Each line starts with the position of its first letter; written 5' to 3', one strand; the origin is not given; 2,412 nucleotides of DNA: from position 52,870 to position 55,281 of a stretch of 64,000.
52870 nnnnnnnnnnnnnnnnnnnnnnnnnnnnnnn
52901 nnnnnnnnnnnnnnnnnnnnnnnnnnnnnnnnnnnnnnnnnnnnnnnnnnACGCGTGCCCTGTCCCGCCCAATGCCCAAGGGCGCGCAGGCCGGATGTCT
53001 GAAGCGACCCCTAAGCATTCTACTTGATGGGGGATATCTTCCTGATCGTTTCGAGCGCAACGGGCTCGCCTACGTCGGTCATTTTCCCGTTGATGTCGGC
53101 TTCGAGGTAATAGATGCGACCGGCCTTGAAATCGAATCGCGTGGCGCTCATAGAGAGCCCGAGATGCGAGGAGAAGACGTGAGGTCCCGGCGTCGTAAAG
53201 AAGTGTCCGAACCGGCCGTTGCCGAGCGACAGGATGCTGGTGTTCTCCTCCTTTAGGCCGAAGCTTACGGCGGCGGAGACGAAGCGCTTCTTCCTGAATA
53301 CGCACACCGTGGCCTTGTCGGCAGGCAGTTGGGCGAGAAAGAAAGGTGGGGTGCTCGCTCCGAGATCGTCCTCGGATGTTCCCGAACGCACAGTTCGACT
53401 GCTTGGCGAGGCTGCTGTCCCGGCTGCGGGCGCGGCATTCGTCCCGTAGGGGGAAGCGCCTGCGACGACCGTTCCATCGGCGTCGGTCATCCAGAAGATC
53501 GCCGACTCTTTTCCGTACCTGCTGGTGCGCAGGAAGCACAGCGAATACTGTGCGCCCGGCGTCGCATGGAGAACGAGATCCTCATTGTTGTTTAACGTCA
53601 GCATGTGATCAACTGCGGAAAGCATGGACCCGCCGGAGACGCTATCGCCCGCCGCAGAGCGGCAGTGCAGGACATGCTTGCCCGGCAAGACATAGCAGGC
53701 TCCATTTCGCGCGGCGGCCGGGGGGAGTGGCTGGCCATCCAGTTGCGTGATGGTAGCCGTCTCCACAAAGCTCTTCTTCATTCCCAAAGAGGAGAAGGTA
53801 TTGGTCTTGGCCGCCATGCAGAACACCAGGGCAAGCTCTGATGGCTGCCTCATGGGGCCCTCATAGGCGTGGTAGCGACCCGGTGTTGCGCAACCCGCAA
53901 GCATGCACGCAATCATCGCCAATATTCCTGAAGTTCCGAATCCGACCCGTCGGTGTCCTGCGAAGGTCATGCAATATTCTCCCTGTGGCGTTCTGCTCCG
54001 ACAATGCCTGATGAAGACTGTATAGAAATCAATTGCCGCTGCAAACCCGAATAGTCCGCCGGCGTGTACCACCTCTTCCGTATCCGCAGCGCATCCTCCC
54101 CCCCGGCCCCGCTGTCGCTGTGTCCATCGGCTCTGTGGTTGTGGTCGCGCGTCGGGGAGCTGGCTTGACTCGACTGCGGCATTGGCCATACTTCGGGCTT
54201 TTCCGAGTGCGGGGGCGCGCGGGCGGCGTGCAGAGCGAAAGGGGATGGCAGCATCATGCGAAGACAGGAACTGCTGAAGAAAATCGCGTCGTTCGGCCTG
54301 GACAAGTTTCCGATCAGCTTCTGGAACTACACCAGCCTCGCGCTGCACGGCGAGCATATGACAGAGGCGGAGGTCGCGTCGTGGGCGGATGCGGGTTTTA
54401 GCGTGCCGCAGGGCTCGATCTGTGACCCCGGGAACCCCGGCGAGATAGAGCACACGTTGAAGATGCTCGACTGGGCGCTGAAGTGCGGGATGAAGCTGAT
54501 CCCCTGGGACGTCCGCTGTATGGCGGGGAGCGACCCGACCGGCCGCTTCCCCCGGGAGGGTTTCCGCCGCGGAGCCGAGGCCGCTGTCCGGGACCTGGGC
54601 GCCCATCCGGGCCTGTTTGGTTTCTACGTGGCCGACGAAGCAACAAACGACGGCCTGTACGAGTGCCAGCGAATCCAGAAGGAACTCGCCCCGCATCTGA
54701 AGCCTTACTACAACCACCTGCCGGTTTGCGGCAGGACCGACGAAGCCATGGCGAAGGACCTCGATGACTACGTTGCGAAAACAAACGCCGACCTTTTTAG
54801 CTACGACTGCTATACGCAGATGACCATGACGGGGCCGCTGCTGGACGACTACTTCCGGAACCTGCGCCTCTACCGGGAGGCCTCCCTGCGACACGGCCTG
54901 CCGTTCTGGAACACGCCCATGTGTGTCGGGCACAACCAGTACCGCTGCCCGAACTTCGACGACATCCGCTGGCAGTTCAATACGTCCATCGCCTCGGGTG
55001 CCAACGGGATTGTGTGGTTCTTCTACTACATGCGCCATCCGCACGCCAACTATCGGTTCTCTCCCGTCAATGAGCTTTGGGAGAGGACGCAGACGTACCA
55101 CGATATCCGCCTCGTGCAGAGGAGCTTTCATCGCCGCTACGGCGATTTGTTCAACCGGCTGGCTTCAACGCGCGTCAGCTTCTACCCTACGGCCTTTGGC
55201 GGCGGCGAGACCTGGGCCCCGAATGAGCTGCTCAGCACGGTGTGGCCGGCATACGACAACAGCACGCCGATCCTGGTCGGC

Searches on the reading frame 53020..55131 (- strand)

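Call 88: search_protein_families(library=pfam, proteins=[window:53020-55131:-], max_evalue=0.0001)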
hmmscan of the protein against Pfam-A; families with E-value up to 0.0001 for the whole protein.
window:53020-55131:- (703 aa): 1 family
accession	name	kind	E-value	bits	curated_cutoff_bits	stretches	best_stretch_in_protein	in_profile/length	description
PF11008.14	DUF2846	-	4.1e-05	24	34.3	0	604-682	2-82/92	Protein of unknown function (DUF2846)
